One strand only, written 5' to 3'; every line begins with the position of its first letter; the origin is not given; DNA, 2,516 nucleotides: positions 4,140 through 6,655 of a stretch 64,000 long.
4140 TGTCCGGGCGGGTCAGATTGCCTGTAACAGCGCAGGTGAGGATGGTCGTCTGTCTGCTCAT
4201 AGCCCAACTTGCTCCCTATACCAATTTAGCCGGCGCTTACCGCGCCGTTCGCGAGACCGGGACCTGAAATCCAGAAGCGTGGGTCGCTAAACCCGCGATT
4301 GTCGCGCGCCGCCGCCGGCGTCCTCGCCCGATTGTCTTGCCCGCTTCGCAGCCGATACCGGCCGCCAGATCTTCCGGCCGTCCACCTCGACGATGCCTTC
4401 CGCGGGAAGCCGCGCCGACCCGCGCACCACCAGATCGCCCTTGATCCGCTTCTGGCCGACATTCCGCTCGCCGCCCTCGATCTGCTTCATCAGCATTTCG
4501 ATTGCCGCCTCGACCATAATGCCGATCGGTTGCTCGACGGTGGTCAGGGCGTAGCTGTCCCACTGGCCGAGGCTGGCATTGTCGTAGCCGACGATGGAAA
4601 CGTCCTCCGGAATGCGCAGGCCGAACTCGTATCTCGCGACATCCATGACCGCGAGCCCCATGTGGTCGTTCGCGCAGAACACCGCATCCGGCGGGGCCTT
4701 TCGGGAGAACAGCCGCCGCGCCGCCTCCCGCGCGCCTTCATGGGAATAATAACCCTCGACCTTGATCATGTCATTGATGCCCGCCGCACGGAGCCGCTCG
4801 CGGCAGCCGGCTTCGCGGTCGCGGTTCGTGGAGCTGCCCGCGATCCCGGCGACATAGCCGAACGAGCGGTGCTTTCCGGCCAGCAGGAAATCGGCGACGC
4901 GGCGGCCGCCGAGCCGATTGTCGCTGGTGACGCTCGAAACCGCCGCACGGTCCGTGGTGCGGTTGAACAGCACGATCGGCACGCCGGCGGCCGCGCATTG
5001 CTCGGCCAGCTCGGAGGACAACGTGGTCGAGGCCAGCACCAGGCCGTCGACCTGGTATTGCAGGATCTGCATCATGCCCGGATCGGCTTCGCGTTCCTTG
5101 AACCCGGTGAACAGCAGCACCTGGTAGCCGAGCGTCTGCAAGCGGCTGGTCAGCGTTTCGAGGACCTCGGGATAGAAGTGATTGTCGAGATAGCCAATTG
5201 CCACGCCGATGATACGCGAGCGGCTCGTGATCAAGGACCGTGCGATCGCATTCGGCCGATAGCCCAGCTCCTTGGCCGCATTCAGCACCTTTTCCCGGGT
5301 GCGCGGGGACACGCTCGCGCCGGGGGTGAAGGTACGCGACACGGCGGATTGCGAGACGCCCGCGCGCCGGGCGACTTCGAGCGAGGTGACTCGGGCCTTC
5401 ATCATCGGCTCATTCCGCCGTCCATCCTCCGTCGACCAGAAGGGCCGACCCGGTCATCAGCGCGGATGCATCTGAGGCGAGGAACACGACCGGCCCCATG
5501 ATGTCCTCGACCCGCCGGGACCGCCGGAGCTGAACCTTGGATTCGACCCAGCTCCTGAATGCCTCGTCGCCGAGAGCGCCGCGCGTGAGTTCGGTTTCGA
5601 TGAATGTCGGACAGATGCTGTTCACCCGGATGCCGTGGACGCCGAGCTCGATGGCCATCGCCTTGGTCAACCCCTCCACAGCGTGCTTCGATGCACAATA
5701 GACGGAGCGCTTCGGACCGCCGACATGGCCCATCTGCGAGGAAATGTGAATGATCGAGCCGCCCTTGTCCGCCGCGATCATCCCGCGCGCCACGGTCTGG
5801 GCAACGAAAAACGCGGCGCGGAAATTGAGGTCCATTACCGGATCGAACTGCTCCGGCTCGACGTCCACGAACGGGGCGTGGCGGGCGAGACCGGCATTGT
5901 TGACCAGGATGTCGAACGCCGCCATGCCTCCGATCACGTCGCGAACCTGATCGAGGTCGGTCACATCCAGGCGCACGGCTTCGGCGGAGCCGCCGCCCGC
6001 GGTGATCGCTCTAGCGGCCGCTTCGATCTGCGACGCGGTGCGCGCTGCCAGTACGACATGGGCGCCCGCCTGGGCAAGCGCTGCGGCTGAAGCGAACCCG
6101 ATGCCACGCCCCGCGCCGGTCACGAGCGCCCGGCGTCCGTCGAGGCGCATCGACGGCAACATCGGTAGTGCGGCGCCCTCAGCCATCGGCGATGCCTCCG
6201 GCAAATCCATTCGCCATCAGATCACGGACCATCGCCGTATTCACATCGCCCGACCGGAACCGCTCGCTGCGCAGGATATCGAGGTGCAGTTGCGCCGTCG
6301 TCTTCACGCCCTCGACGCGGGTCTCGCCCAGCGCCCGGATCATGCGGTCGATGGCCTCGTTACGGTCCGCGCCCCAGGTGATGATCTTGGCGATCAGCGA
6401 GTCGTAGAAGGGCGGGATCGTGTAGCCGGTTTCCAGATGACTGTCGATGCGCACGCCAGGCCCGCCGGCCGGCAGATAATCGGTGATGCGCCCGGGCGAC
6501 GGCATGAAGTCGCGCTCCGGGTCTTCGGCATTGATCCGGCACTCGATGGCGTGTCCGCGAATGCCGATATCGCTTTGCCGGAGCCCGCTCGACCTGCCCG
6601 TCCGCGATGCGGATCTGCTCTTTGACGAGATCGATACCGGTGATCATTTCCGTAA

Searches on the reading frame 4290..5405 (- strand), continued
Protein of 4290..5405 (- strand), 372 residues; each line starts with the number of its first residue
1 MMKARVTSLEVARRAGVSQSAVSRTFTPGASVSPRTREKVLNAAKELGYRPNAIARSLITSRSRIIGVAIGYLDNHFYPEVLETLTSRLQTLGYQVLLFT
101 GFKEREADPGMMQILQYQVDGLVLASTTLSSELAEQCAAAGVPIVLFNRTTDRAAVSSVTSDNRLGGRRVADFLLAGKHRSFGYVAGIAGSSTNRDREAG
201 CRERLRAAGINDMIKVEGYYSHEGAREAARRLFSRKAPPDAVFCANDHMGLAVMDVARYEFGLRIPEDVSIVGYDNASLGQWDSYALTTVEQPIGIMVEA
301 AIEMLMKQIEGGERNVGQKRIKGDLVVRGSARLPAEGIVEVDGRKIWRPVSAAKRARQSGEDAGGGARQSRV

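Call 79: get_annotated_region(hit=H33, flank=8000)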
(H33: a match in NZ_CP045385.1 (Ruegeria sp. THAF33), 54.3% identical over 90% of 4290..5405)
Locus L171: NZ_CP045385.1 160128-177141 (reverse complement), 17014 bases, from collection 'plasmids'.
description: Ruegeria sp. THAF33 plasmid pTHAF33_a, complete sequence
organism: Ruegeria sp. THAF33 (NCBI taxid 2587853)
taxonomy: Bacteria; Pseudomonadota; Alphaproteobacteria; Rhodobacterales; Roseobacteraceae; Ruegeria; Ruegeria sp. THAF33
host: -; source: pure culture,Surface of a polyethylene microplastic particle present in tank 6 of a marine aquarium ...; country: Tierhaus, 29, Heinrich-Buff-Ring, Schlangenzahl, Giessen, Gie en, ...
typing (MOB-suite, as given by PLSDB): non-mobilizable
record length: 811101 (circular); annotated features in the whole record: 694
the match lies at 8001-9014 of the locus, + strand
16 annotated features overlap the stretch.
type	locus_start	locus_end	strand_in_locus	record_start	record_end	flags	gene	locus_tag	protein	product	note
CDS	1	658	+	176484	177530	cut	-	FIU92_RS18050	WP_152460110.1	ABC transporter ATP-binding protein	-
CDS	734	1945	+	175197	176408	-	-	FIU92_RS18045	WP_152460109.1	extracellular solute-binding protein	-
CDS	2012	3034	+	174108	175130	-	-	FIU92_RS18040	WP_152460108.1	sugar ABC transporter permease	-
CDS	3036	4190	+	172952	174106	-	-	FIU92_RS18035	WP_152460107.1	carbohydrate ABC transporter permease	GO:0008643 - carbohydrate transport [Evidence IEA]; GO:0055085 - transmembrane transport [Evidence IEA]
CDS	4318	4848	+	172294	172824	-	-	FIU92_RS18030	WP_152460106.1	ester cyclase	GO:0030638 - polyketide metabolic process [Evidence IEA]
CDS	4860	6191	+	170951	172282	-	hisD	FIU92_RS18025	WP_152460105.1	histidinol dehydrogenase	GO:0000105 - histidine biosynthetic process [Evidence IEA]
CDS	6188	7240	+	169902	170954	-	-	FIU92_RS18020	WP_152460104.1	ester cyclase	GO:0030638 - polyketide metabolic process [Evidence IEA]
CDS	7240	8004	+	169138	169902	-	-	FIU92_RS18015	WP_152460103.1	SDR family oxidoreductase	-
CDS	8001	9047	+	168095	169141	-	-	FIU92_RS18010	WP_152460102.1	LacI family DNA-binding transcriptional regulator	-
CDS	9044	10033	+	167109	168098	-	-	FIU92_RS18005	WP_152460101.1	ester cyclase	GO:0030638 - polyketide metabolic process [Evidence IEA]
CDS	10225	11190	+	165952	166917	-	-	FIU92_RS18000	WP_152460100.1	cupin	-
CDS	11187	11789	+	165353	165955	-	-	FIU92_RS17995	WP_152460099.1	class I SAM-dependent methyltransferase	-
CDS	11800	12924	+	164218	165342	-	-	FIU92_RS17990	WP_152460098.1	cobalamin-independent methionine synthase II family protein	-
CDS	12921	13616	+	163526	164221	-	-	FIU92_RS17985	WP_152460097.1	alpha/beta fold hydrolase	-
CDS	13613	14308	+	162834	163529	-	-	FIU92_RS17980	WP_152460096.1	RraA family protein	-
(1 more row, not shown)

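Call 84: list_cluster_members(proteins=[P0001, P0121, P0241])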
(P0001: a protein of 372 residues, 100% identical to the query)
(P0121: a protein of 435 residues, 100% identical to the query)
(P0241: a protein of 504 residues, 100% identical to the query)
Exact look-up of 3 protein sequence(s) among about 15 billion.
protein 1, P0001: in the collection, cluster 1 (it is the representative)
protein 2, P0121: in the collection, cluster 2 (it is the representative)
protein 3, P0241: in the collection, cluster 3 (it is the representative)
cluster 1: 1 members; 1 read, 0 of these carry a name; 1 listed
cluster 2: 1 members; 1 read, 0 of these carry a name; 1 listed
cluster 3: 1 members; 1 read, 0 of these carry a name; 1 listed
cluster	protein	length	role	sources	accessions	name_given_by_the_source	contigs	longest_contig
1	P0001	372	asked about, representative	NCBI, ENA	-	-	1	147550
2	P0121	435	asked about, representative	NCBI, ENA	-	-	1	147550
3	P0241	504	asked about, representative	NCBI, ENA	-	-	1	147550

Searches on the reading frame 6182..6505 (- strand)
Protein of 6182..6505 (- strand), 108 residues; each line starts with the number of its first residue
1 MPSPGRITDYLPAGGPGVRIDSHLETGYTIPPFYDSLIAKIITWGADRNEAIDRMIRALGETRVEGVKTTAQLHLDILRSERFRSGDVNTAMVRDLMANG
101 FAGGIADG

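Call 25: search_protein_families(library=pfam, proteins=[window:6182-6505:-])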
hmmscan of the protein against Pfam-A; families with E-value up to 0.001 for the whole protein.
window:6182-6505:- (108 aa): 1 family
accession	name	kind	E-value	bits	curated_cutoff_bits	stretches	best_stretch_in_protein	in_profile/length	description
PF02785.25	Biotin_carb_C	-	9.3e-34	116.2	32.4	1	1-93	14-106/108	Biotin carboxylase C-terminal domain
